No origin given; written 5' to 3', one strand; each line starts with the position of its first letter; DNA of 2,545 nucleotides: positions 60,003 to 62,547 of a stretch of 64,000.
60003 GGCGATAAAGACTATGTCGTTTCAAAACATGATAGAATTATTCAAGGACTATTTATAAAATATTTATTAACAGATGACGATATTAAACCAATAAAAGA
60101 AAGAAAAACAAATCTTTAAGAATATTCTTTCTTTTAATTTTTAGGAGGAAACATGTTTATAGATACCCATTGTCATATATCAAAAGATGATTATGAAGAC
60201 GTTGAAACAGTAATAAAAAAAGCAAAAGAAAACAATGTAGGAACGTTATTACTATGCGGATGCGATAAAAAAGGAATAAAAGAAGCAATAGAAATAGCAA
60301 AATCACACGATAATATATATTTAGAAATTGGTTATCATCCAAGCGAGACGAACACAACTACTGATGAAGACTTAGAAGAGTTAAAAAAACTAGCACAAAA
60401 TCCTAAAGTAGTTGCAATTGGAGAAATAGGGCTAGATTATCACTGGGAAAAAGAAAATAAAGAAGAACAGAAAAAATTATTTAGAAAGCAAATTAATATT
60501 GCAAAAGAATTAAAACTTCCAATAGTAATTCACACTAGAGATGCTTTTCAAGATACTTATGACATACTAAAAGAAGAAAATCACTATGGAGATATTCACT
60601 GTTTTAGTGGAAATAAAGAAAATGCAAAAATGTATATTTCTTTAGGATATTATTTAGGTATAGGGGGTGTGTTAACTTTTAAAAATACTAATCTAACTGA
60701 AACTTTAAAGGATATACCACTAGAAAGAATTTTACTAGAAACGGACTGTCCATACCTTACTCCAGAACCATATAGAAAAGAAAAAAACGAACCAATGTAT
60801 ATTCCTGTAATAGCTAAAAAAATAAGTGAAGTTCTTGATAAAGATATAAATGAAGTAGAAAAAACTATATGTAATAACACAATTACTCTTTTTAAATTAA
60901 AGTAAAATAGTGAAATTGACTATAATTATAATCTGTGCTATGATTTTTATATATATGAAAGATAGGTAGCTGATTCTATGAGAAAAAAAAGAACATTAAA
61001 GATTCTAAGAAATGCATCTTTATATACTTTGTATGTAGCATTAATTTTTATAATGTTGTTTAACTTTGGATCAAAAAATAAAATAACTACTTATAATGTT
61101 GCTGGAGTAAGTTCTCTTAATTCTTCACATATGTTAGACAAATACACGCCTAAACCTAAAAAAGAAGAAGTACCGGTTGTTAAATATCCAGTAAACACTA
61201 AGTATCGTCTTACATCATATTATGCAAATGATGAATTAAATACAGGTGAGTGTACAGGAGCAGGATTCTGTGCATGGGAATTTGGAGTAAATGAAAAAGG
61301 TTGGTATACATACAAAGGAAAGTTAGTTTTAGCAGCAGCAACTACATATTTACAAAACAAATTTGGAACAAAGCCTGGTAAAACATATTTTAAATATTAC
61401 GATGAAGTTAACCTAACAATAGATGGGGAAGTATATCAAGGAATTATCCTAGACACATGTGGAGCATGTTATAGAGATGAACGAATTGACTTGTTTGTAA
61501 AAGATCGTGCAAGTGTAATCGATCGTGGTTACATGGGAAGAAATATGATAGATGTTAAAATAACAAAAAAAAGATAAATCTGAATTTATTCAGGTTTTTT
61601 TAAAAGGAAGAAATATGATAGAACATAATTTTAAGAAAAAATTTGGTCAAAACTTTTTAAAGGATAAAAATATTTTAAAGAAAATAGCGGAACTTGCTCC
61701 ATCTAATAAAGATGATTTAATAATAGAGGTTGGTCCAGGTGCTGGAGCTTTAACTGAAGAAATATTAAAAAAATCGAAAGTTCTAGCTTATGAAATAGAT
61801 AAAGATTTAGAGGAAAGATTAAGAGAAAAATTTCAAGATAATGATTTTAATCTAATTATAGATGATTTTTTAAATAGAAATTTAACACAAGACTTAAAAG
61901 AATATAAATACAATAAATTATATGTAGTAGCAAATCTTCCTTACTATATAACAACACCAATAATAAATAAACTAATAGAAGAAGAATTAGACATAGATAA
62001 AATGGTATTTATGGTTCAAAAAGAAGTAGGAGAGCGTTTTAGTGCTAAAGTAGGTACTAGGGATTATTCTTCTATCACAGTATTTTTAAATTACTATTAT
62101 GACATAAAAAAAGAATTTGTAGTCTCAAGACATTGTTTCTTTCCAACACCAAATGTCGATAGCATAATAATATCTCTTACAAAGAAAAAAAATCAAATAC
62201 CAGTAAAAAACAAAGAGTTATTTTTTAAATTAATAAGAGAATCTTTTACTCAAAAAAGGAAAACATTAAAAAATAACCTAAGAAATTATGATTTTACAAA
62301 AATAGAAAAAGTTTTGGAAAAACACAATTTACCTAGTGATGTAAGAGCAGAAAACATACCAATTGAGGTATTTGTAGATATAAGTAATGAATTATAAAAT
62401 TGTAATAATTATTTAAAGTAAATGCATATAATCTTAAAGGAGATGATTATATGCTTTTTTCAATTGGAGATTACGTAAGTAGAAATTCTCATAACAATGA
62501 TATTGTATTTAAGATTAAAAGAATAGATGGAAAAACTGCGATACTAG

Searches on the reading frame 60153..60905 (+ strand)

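Call 40: search_protein_families(library=pfam, proteins=[window:60153-60905:+], max_evalue=0.001)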
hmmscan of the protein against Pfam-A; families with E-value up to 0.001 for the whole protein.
window:60153-60905:+ (250 aa): 1 family
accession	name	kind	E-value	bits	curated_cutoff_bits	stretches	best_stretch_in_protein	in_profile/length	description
PF01026.27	TatD_DNase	-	6.7e-85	285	27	1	3-248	1-253/253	TatD related DNase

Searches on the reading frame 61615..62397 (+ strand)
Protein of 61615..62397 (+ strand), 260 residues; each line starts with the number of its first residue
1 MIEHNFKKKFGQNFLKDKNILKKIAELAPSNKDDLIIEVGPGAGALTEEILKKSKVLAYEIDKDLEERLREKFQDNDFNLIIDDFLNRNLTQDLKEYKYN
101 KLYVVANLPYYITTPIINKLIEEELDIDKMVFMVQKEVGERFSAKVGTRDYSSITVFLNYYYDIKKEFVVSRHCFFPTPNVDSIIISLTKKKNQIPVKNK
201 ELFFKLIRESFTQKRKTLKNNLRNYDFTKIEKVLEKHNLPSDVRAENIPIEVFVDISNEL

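Call 40: search_protein_families(library=pfam, proteins=[window:61615-62397:+], max_evalue=0.001)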
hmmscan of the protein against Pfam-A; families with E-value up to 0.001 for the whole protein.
window:61615-62397:+ (260 aa): 1 family
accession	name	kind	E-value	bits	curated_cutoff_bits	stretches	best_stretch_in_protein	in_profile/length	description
PF00398.26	RrnaAD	-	1.4e-58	198.6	24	1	4-260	2-261/263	Ribosomal RNA adenine dimethylase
